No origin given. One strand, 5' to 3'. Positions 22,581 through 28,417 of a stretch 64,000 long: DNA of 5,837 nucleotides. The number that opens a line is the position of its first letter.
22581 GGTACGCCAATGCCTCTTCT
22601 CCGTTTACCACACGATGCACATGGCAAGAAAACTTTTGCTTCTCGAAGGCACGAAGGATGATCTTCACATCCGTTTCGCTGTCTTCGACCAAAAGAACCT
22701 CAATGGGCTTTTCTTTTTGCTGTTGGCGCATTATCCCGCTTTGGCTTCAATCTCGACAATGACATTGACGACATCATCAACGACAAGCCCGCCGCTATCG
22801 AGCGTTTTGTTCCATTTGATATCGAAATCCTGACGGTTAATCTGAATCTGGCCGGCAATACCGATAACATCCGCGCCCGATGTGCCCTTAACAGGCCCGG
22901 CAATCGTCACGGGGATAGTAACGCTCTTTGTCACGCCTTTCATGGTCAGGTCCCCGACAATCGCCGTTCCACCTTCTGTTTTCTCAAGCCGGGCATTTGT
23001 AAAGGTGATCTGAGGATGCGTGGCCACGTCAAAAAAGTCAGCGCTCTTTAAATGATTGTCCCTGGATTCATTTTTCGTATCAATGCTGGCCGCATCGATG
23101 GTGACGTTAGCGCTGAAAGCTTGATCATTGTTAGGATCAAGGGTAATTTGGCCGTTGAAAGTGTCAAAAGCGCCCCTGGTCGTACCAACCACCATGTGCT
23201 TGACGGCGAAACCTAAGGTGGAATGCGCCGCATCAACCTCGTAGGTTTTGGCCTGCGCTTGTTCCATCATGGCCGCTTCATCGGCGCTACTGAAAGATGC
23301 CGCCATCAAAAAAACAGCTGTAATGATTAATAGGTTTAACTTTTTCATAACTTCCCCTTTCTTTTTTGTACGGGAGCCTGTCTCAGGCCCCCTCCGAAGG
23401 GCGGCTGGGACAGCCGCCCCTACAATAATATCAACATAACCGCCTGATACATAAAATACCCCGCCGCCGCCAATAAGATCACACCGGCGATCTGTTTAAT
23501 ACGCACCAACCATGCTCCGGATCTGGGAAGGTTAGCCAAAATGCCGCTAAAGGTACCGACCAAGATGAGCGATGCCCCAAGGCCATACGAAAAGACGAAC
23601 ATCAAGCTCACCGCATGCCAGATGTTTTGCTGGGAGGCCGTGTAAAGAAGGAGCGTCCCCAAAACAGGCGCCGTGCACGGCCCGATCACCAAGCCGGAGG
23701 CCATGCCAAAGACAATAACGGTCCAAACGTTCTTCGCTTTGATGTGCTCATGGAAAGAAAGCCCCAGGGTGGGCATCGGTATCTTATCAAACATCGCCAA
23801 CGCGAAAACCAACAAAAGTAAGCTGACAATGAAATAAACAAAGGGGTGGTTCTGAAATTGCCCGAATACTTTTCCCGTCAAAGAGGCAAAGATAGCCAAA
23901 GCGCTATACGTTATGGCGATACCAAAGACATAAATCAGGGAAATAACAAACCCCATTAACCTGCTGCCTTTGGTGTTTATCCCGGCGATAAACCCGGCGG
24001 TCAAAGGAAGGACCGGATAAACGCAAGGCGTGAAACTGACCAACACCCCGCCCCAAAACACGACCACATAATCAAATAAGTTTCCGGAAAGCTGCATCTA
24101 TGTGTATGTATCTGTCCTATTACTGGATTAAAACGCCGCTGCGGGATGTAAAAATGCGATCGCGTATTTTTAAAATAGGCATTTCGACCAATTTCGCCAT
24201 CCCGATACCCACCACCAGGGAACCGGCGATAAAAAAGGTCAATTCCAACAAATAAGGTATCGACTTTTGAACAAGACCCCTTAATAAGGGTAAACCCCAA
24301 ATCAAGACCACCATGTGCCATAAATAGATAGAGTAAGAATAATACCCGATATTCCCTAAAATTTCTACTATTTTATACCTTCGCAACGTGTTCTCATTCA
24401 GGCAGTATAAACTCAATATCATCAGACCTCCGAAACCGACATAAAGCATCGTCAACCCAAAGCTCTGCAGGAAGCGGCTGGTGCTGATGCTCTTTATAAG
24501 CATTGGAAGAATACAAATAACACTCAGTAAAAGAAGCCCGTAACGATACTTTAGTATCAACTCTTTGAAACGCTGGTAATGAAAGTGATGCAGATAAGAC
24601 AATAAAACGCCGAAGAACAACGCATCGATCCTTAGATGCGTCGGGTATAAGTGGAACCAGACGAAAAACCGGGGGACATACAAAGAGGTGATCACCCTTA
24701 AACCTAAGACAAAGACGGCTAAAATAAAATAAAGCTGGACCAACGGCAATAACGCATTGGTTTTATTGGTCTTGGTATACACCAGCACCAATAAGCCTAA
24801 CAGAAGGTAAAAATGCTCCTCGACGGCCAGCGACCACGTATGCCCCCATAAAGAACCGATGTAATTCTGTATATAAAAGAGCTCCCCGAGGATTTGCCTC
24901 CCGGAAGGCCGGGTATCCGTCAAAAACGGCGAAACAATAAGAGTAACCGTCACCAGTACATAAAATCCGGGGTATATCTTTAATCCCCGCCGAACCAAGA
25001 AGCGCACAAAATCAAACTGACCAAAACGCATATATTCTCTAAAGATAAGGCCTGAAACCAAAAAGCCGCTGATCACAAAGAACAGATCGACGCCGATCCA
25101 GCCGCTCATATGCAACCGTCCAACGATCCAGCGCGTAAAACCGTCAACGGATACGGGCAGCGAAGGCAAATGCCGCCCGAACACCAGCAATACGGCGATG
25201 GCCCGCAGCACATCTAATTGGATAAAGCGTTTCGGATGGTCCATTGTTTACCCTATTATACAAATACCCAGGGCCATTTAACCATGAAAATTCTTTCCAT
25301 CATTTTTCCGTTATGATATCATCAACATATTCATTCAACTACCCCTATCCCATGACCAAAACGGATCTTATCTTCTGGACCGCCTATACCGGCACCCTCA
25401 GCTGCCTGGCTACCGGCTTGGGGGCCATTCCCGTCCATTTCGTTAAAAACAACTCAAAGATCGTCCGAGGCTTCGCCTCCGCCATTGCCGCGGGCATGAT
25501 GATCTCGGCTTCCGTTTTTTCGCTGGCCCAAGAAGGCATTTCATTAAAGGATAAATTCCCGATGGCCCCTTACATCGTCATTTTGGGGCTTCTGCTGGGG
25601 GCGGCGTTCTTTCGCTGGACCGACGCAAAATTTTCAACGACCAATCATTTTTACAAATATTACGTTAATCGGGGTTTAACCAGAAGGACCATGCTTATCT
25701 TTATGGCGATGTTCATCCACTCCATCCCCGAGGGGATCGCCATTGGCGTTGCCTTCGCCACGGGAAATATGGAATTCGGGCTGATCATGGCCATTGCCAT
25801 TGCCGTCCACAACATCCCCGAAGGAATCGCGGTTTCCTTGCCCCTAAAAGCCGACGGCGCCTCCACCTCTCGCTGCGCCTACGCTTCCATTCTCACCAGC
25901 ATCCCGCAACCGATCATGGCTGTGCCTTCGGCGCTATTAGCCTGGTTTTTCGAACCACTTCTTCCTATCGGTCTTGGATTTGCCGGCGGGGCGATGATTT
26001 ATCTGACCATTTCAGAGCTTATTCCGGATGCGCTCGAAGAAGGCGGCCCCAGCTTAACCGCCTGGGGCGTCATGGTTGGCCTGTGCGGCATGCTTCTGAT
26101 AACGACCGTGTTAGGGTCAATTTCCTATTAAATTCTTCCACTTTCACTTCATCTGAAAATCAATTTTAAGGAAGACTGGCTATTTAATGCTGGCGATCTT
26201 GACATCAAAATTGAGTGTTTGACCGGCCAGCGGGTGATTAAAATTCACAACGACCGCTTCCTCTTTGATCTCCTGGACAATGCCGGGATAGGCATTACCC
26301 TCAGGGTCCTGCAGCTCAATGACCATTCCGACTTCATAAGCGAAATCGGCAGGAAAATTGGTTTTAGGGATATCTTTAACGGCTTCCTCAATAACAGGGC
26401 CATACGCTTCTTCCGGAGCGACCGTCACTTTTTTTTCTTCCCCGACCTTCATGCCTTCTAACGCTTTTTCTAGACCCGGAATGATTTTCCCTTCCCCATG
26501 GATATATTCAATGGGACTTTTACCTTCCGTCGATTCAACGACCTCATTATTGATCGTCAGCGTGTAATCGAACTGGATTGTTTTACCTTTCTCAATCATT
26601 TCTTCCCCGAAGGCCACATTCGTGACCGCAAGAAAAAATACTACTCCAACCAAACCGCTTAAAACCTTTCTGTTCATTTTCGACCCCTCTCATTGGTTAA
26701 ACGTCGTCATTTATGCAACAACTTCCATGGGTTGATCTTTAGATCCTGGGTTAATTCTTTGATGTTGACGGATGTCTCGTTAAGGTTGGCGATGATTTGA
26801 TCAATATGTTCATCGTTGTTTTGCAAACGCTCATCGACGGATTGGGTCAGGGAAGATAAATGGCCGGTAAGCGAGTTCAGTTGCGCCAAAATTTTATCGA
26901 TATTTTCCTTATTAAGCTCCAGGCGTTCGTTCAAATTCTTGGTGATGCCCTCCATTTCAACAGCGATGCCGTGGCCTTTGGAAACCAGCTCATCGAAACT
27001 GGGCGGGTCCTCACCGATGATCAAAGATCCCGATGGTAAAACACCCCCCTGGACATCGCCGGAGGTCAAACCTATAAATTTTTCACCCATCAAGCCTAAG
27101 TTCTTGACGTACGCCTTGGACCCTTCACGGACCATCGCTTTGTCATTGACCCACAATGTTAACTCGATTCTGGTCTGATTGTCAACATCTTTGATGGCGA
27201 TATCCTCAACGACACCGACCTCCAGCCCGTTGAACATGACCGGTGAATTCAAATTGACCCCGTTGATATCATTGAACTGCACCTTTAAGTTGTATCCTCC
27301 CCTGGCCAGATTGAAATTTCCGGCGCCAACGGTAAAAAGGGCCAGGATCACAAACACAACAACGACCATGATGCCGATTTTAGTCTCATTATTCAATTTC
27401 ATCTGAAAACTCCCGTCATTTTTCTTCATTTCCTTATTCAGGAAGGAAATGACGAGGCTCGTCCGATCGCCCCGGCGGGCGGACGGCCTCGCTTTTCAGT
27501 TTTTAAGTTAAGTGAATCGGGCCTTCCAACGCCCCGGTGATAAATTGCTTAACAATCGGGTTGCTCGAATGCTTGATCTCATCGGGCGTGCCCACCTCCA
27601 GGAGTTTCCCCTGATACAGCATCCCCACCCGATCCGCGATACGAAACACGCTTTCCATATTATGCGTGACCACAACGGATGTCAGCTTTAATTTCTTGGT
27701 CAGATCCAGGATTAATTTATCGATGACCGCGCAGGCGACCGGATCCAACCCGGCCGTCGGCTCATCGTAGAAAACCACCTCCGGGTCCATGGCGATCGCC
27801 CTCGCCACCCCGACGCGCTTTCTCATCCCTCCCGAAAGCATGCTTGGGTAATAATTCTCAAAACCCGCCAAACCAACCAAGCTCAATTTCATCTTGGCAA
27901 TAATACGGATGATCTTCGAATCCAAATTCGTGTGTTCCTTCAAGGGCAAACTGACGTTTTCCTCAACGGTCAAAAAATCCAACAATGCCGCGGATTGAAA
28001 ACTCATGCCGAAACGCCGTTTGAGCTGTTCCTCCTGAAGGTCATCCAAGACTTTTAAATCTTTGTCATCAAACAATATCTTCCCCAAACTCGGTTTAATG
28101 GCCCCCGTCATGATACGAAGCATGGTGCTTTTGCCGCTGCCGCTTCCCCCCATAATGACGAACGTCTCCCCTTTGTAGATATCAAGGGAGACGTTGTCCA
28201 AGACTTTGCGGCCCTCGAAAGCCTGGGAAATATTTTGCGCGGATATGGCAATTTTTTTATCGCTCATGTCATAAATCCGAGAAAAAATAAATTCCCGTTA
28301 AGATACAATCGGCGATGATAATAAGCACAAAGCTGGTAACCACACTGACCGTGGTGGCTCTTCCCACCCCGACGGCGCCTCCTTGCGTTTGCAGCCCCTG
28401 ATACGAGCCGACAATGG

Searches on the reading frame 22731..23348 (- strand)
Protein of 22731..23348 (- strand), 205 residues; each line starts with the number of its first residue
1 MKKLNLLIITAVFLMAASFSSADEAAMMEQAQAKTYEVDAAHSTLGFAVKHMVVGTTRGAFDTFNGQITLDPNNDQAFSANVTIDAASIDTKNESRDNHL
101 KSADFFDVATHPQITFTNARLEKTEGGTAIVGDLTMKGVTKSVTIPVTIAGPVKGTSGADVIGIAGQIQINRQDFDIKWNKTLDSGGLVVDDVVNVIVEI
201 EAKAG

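Call 30: search_protein_families(library=pfam, proteins=[window:22731-23348:-], max_evalue=0.00001)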
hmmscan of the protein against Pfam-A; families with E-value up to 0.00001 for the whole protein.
window:22731-23348:- (205 aa): 1 family
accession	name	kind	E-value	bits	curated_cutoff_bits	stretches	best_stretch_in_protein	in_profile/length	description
PF04264.18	YceI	-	3.9e-48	164.1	23.7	1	36-202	1-150/150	YceI-like domain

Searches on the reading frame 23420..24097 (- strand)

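Call 30: search_protein_families(library=pfam, proteins=[window:23420-24097:-], max_evalue=0.00001)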
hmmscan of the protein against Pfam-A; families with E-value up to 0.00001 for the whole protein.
window:23420-24097:- (225 aa): 2 families
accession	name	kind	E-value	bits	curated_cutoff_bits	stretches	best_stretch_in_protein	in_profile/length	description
PF02683.22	DsbD_TM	-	1.6e-40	139.2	27.1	1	11-216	5-215/219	Cytochrome C biogenesis protein transmembrane domain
PF13386.12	DsbD_2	-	1e-08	35.8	24.9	1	17-211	6-196/199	Cytochrome C biogenesis protein transmembrane region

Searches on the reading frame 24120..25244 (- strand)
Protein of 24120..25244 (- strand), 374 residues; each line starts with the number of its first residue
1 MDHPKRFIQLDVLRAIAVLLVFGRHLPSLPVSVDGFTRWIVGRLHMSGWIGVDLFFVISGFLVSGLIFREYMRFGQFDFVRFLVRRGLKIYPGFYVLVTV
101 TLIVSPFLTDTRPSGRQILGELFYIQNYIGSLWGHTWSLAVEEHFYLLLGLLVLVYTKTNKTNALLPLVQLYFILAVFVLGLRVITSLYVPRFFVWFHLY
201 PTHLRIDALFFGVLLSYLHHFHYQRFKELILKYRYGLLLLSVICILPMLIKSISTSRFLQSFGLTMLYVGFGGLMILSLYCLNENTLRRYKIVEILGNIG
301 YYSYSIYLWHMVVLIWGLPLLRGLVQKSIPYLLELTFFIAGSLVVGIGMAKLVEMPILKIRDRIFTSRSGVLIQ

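Call 30: search_protein_families(library=pfam, proteins=[window:24120-25244:-], max_evalue=0.00001)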
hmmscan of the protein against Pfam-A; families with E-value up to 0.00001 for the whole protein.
window:24120-25244:- (374 aa): 1 family
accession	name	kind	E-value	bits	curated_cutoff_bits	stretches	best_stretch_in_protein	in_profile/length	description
PF01757.29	Acyl_transf_3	-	5.2e-25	88.6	31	1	9-348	3-323/326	Acyltransferase domain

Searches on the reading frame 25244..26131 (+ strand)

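Call 30: search_protein_families(library=pfam, proteins=[window:25244-26131:+], max_evalue=0.00001)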
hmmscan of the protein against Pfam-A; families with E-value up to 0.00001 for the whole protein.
window:25244-26131:+ (295 aa): 1 family
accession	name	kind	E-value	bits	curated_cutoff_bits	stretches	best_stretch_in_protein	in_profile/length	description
PF02535.28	Zip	-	1.2e-20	74.5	35.1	1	148-286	177-322/323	ZIP Zinc transporter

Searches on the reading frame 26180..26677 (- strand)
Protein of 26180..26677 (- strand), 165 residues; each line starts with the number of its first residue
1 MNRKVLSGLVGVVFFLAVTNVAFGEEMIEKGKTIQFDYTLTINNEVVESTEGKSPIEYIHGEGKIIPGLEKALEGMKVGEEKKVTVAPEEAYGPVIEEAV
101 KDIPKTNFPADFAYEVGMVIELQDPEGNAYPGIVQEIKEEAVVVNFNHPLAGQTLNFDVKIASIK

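Call 30: search_protein_families(library=pfam, proteins=[window:26180-26677:-], max_evalue=0.00001)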
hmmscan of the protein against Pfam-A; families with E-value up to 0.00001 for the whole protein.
window:26180-26677:- (165 aa): 1 family
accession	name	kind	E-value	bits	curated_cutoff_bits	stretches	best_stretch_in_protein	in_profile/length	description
PF00254.34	FKBP_C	-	8.2e-18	65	21.1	1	25-106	2-84/94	FKBP-type peptidyl-prolyl cis-trans isomerase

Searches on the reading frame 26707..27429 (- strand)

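Call 30: search_protein_families(library=pfam, proteins=[window:26707-27429:-], max_evalue=0.00001)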
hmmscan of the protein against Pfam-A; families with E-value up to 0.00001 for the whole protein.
window:26707-27429:- (240 aa): 1 family
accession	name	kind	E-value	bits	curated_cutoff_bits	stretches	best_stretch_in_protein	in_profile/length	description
PF02470.25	MlaD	-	6.1e-17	62.1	25.1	1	45-124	2-81/81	MlaD protein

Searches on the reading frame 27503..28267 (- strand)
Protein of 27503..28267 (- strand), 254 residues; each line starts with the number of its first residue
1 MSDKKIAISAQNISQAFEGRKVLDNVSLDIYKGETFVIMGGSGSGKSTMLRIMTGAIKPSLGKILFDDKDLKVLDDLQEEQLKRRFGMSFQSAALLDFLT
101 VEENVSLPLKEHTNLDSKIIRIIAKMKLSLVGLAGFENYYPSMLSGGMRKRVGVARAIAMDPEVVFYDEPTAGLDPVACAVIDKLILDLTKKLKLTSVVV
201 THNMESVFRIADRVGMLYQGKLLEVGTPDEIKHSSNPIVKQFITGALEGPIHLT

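Call 30: search_protein_families(library=pfam, proteins=[window:27503-28267:-], max_evalue=0.00001)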
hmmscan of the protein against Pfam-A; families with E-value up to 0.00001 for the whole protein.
window:27503-28267:- (254 aa): 1 family
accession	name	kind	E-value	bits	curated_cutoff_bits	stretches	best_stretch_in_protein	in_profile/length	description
PF00005.33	ABC_tran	-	1.1e-31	110.6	25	1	23-172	1-137/137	ABC transporter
